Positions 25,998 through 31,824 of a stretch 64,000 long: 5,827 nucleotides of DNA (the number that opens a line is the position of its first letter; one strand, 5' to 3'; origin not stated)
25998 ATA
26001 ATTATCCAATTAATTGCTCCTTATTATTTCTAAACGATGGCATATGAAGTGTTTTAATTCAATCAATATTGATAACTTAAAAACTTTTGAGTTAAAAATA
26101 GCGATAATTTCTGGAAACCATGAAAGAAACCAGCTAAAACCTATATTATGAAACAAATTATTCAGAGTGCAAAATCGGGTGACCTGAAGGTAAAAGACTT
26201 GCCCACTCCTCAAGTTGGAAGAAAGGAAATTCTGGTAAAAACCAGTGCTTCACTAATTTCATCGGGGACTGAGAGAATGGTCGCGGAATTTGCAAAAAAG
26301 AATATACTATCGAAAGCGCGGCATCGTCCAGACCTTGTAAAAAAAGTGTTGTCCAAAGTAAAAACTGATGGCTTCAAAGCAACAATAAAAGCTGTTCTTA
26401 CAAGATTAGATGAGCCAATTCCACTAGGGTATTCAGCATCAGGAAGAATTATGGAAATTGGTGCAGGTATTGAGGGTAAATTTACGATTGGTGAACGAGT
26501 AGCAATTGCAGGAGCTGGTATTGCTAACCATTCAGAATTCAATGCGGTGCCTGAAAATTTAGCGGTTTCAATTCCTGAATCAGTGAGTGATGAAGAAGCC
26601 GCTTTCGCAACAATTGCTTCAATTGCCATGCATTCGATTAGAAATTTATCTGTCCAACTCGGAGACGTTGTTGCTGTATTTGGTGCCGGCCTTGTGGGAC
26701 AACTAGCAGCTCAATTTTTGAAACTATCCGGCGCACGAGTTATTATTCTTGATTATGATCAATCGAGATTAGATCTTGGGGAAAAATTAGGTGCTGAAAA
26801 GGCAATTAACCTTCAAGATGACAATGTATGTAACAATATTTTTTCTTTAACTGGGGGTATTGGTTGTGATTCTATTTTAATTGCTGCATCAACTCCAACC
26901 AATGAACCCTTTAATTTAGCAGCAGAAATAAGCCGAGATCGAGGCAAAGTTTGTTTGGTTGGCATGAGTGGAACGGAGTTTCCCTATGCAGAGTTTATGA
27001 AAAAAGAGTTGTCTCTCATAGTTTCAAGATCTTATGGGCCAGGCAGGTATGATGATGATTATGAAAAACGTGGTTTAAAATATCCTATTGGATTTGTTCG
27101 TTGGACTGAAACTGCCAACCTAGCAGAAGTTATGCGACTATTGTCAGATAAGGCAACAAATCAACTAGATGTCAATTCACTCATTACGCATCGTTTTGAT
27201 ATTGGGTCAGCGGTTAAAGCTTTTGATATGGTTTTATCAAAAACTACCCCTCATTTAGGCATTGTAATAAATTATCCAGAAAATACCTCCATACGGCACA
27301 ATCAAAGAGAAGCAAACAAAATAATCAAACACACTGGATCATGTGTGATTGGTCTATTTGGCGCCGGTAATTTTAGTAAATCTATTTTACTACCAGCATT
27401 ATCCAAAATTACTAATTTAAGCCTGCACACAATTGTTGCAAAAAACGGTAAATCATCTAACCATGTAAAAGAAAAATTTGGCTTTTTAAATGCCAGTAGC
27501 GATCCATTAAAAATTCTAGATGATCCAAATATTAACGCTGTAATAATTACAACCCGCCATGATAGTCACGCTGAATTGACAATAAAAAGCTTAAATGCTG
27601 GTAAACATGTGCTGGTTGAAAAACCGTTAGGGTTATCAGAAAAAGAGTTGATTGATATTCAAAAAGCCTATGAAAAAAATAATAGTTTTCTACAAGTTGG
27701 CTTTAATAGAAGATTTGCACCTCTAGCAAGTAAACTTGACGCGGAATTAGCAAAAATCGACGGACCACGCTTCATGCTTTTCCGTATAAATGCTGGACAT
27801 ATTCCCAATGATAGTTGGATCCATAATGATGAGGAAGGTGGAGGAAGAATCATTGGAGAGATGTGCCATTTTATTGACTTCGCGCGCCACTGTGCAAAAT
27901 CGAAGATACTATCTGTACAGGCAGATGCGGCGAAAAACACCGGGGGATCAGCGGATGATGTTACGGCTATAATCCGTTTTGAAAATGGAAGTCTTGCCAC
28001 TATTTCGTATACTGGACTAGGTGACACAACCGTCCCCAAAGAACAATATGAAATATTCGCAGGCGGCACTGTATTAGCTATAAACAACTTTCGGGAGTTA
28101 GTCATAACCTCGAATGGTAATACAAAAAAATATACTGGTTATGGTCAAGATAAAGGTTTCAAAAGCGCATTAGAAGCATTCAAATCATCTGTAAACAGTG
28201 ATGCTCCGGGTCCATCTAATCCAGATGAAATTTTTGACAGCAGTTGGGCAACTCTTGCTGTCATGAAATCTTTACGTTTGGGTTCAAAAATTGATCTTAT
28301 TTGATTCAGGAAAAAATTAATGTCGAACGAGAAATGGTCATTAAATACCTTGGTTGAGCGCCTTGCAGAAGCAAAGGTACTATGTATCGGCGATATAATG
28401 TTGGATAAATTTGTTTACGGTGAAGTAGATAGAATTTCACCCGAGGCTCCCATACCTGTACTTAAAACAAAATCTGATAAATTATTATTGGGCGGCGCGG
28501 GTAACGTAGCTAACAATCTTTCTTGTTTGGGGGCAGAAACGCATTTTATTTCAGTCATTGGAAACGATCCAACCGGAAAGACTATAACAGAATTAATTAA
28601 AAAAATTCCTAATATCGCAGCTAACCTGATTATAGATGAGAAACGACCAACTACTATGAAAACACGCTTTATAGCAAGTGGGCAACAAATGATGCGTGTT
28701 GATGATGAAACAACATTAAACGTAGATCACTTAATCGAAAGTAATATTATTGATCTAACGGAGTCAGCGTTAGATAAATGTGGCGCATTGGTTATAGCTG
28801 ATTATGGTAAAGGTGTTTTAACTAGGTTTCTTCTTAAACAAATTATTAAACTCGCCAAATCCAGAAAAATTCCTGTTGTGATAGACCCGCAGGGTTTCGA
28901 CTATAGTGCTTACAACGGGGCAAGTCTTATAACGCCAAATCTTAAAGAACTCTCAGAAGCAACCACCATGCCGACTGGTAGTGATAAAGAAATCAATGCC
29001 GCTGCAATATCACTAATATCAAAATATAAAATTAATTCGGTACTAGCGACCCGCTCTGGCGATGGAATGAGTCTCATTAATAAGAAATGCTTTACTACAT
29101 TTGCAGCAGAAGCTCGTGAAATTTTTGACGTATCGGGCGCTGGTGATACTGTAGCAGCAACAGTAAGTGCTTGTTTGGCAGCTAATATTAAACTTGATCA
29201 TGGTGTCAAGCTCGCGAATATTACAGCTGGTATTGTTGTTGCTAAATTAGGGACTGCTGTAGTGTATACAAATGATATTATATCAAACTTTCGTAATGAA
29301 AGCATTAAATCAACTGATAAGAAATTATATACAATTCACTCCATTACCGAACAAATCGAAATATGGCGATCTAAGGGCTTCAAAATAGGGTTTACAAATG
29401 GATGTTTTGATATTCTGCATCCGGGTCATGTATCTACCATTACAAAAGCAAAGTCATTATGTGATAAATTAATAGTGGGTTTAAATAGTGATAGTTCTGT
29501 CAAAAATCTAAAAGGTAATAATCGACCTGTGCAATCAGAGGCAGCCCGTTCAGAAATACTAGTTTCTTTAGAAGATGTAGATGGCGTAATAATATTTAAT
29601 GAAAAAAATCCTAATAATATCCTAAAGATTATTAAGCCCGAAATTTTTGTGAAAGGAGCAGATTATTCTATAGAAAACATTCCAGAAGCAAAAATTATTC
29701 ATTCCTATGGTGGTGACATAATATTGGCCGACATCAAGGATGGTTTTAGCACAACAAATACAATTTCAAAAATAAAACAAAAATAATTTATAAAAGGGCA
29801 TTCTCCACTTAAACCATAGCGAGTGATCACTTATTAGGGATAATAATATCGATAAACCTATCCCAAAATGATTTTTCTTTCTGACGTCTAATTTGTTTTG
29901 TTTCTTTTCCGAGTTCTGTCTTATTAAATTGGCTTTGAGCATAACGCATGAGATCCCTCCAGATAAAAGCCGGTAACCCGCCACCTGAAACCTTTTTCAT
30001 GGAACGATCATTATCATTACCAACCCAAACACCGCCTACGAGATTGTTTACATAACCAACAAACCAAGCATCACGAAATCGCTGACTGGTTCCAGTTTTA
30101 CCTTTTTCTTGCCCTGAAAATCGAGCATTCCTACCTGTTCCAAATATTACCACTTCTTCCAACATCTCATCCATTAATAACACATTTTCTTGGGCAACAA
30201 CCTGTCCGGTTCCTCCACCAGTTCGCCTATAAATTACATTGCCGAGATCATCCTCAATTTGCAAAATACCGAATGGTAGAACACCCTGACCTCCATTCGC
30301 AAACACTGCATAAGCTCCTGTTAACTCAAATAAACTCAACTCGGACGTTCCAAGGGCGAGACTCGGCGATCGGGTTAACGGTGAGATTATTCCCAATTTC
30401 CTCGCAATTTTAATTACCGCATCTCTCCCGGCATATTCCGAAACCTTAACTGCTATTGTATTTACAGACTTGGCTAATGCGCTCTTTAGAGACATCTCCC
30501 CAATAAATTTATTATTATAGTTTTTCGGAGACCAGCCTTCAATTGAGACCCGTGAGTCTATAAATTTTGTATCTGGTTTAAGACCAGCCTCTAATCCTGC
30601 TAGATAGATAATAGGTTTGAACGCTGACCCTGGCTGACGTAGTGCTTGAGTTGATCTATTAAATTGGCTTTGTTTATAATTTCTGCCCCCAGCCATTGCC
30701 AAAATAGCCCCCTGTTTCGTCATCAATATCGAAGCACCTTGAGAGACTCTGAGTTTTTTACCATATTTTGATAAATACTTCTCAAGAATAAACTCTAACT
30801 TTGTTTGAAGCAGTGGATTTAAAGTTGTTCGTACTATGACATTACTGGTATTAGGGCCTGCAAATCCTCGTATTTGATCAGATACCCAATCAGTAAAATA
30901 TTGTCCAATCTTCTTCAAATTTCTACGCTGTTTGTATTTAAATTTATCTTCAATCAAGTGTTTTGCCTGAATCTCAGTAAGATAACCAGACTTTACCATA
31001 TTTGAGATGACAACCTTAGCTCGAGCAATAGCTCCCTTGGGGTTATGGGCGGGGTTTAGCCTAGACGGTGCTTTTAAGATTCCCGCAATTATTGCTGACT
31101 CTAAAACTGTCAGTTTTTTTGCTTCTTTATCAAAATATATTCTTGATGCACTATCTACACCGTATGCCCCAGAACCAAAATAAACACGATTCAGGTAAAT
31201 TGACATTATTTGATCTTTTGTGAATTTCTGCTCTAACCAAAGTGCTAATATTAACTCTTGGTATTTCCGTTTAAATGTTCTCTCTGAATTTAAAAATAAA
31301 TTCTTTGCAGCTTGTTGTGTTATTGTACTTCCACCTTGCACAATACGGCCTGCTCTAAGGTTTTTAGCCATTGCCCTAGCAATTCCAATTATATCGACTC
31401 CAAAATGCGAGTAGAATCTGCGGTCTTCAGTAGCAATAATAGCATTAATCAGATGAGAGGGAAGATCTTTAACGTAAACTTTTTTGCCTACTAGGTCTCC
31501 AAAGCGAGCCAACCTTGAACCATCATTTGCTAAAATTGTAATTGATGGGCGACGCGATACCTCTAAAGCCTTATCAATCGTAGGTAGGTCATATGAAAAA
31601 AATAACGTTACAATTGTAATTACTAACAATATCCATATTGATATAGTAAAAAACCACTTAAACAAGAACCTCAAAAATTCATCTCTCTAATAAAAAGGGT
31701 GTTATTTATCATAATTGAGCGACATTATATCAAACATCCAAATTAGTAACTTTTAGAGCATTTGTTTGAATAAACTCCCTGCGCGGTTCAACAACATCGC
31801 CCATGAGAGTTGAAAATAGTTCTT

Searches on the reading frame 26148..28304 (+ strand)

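Call 44: search_protein_families(library=pfam, proteins=[window:26148-28304:+], max_evalue=0.00001)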
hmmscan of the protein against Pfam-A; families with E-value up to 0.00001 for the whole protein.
window:26148-28304:+ (718 aa): 3 families
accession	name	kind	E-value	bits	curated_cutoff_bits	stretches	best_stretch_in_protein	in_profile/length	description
PF01408.29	GFO_IDH_MocA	-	2e-20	74.1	24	1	401-519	3-120/120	Oxidoreductase family, NAD-binding Rossmann fold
PF00107.32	ADH_zinc_N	-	6.2e-17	62.2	31.8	1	183-302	2-121/129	Zinc-binding dehydrogenase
PF22725.1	GFO_IDH_MocA_C3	-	1.6e-10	41.5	27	1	553-622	31-103/124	GFO/IDH/MocA C-terminal domain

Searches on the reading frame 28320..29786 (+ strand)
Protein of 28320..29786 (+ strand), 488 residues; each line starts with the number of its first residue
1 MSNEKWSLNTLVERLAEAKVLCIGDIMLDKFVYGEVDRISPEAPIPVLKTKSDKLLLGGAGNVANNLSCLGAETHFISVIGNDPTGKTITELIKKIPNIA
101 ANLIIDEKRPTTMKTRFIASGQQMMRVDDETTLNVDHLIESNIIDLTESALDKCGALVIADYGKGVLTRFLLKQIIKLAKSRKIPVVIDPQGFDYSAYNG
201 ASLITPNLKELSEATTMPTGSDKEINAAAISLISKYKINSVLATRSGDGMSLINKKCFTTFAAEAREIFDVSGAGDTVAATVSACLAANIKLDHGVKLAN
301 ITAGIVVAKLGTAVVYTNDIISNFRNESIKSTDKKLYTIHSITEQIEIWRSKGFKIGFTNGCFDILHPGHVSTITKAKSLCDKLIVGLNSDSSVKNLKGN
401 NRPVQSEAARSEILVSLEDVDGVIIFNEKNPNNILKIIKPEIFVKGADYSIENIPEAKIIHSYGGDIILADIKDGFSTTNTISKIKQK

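Call 44: search_protein_families(library=pfam, proteins=[window:28320-29786:+], max_evalue=0.00001)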
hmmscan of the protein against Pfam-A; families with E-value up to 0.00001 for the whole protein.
window:28320-29786:+ (488 aa): 3 families
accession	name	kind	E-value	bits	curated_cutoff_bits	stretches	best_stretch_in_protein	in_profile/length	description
PF00294.29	PfkB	-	4.8e-35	121.8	25.8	1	18-313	2-296/302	pfkB family carbohydrate kinase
PF01467.32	CTP_transf_like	-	5.9e-17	62.5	21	1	358-450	1-91/133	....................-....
PF08543.17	Phos_pyr_kin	-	6.7e-08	32.6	27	1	200-300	119-225/246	Phosphomethylpyrimidine kinase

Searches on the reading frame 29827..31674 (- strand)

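Call 44: search_protein_families(library=pfam, proteins=[window:29827-31674:-], max_evalue=0.00001)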
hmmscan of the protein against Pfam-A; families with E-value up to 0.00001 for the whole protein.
window:29827-31674:- (615 aa): 2 families
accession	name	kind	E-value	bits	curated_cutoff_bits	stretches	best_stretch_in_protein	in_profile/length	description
PF00912.28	Transgly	-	2.2e-65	219.9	27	1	63-226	14-177/178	Transglycosylase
PF00905.27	Transpeptidase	-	2.8e-29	102.7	22.1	1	316-544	5-267/299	Penicillin binding protein transpeptidase domain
